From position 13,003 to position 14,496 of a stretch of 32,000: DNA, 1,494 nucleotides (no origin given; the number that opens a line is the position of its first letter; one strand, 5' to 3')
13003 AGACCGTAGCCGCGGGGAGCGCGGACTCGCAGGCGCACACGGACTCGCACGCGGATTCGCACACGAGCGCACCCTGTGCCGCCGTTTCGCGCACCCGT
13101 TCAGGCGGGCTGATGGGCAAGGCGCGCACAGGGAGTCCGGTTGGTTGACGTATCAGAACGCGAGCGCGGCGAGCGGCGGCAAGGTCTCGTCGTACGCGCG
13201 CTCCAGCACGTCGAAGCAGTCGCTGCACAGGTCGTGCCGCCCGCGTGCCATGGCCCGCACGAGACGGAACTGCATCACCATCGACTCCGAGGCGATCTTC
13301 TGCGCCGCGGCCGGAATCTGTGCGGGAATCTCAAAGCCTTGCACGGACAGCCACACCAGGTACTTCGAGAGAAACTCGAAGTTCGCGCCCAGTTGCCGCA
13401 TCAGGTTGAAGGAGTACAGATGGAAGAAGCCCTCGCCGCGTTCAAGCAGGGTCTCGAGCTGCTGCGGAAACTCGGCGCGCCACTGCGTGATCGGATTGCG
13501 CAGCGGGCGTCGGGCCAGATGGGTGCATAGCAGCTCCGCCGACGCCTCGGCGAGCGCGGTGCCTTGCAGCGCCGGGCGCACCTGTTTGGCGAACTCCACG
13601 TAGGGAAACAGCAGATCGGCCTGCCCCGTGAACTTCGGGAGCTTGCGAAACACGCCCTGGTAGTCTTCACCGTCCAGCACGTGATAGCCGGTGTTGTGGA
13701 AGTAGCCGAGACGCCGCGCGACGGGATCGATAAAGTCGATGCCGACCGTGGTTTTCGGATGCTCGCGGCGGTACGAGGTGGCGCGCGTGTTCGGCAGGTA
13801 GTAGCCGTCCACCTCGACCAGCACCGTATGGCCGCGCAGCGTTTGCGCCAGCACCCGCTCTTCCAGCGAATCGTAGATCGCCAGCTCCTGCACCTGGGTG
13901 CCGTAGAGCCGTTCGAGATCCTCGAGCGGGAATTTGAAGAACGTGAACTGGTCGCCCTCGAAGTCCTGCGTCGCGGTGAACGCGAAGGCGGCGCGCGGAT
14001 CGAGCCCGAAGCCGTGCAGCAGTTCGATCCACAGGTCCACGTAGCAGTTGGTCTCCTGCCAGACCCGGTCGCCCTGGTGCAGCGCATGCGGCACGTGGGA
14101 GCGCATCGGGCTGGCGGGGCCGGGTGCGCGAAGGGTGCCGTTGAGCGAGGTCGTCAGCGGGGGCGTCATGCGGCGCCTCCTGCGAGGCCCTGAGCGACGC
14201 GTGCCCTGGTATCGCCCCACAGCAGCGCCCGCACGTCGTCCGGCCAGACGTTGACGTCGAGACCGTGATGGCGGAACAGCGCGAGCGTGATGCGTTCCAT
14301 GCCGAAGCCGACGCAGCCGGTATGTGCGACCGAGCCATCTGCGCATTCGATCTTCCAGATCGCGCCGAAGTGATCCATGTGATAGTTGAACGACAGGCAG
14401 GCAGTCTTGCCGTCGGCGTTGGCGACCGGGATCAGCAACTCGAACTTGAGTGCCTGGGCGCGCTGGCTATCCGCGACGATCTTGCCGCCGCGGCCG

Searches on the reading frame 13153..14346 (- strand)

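Call 9: search_protein_families(library=ncbifam, proteins=[window:13153-14346:-], max_evalue=0.001)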
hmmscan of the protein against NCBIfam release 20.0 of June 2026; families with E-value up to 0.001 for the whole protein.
window:13153-14346:- (397 aa): 0 families

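Call 42: search_protein_families(library=pfam, proteins=[window:13153-14346:-], max_evalue=0.01)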
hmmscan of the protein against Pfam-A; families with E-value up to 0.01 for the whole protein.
window:13153-14346:- (397 aa): 1 family
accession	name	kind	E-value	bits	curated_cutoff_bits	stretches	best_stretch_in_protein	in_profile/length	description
PF08893.15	DUF1839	-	3.8e-131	437.5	22.5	1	82-393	3-312/313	Domain of unknown function (DUF1839)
